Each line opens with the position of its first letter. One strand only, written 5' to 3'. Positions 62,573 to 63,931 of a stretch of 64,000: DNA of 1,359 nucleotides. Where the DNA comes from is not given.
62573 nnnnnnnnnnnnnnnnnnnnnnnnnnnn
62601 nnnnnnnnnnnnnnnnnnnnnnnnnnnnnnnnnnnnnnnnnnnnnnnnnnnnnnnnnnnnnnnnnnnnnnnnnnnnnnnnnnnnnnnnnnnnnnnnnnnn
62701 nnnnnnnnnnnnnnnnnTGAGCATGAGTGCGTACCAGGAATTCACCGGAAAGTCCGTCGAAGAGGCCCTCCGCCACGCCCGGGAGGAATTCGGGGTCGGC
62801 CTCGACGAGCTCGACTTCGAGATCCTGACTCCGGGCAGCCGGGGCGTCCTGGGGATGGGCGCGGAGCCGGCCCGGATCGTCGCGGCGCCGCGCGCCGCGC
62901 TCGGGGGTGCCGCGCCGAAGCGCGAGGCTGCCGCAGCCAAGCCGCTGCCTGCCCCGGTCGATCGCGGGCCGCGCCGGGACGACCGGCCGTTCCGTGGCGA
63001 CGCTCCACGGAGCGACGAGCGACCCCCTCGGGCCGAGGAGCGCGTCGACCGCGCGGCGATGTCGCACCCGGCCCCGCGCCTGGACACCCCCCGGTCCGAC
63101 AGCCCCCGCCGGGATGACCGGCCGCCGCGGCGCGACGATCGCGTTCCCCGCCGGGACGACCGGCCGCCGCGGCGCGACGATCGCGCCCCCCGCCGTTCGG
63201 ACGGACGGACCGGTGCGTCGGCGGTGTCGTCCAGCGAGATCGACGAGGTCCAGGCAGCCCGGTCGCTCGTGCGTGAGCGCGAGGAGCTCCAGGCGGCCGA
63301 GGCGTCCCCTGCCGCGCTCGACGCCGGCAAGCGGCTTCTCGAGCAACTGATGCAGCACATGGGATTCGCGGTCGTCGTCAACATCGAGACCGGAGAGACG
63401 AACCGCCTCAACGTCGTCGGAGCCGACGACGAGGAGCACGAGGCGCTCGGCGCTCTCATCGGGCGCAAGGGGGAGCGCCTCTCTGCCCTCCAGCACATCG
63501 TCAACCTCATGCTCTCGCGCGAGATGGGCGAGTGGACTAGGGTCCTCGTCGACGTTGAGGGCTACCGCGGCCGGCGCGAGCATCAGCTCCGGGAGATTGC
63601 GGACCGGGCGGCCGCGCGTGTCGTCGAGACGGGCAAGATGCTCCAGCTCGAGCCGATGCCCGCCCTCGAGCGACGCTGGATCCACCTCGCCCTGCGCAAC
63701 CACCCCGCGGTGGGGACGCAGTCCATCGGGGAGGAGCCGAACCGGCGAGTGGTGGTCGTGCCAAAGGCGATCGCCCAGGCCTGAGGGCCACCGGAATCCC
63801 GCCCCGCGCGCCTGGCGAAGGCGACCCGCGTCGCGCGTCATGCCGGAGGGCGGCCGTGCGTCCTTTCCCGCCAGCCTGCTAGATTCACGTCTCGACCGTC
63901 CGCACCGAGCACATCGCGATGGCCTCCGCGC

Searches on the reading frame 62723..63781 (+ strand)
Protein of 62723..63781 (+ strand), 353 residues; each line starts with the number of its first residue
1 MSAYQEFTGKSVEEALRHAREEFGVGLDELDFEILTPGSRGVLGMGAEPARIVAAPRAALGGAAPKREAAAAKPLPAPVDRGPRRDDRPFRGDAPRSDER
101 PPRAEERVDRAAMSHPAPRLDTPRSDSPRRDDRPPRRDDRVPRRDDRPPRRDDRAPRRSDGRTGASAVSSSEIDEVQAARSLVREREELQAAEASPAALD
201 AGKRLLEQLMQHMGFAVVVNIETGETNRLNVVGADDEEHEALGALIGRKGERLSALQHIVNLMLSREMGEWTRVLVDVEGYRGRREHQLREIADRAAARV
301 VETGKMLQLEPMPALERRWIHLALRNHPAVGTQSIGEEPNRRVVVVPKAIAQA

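Call 12: search_protein_families(library=pfam, proteins=[window:62723-63781:+], max_evalue=0.001)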
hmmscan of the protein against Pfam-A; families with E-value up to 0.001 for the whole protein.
window:62723-63781:+ (353 aa): 3 families
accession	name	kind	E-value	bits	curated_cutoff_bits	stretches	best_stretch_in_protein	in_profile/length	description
PF01424.28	R3H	-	9.8e-19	67.6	26.8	1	288-346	2-59/60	R3H domain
PF14804.11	Jag_N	-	1.5e-13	51.4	25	1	7-54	1-48/50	Jag N-terminus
PF13083.13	KH_KhpA-B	-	3.4e-08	33.7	32.1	1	205-267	7-65/73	KhpA/KhpB, KH domain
